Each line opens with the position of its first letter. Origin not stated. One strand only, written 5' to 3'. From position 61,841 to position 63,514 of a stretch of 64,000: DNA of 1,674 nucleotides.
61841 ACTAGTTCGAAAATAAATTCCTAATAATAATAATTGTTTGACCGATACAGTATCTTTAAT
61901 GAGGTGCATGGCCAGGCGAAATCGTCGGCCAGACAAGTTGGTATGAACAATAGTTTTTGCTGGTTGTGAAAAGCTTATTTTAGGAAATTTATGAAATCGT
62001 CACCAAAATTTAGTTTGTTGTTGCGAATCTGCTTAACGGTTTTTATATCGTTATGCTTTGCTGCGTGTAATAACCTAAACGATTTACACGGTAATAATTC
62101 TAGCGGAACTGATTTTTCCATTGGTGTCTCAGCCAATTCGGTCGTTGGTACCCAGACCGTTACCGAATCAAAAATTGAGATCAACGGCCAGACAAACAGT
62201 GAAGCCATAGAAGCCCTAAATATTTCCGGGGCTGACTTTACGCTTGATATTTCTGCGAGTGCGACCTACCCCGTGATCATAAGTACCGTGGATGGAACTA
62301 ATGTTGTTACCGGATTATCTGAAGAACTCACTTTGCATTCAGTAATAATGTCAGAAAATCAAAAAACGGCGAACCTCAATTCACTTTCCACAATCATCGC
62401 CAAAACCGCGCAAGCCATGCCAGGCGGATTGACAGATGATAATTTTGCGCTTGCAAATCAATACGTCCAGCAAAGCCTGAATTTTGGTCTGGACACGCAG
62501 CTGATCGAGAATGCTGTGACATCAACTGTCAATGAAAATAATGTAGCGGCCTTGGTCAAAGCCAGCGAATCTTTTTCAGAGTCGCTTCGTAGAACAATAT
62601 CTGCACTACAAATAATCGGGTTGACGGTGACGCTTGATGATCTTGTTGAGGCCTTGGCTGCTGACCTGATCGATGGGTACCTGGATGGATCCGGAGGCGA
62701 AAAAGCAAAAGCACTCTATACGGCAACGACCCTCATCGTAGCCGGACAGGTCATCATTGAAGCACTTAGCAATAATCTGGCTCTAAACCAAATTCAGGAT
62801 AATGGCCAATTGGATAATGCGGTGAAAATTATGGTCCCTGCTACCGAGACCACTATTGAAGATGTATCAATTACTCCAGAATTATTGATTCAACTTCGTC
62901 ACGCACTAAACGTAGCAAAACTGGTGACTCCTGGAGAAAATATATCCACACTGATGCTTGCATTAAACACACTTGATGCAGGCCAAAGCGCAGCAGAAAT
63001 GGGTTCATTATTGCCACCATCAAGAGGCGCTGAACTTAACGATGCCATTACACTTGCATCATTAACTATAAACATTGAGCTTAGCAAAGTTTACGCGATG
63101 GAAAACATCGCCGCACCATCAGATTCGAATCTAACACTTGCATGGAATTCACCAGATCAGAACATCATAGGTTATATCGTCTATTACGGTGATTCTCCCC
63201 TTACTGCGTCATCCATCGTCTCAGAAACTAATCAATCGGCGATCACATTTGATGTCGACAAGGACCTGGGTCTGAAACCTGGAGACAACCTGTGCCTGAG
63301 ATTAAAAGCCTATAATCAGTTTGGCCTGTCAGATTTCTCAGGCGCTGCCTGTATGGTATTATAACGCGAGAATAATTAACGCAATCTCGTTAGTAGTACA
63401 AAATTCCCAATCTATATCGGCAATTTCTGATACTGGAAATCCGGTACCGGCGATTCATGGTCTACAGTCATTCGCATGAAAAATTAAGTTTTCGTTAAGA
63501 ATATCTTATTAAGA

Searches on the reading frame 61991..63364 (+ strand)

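Call 16: search_protein_families(library=pfam, proteins=[window:61991-63364:+], max_evalue=0.1)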
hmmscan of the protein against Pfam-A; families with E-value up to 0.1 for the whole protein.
window:61991-63364:+ (457 aa): 1 family
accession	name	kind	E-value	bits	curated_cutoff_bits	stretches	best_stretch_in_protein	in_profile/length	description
PF00041.27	fn3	-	0.00052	20.6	25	1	376-450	11-78/84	Fibronectin type III domain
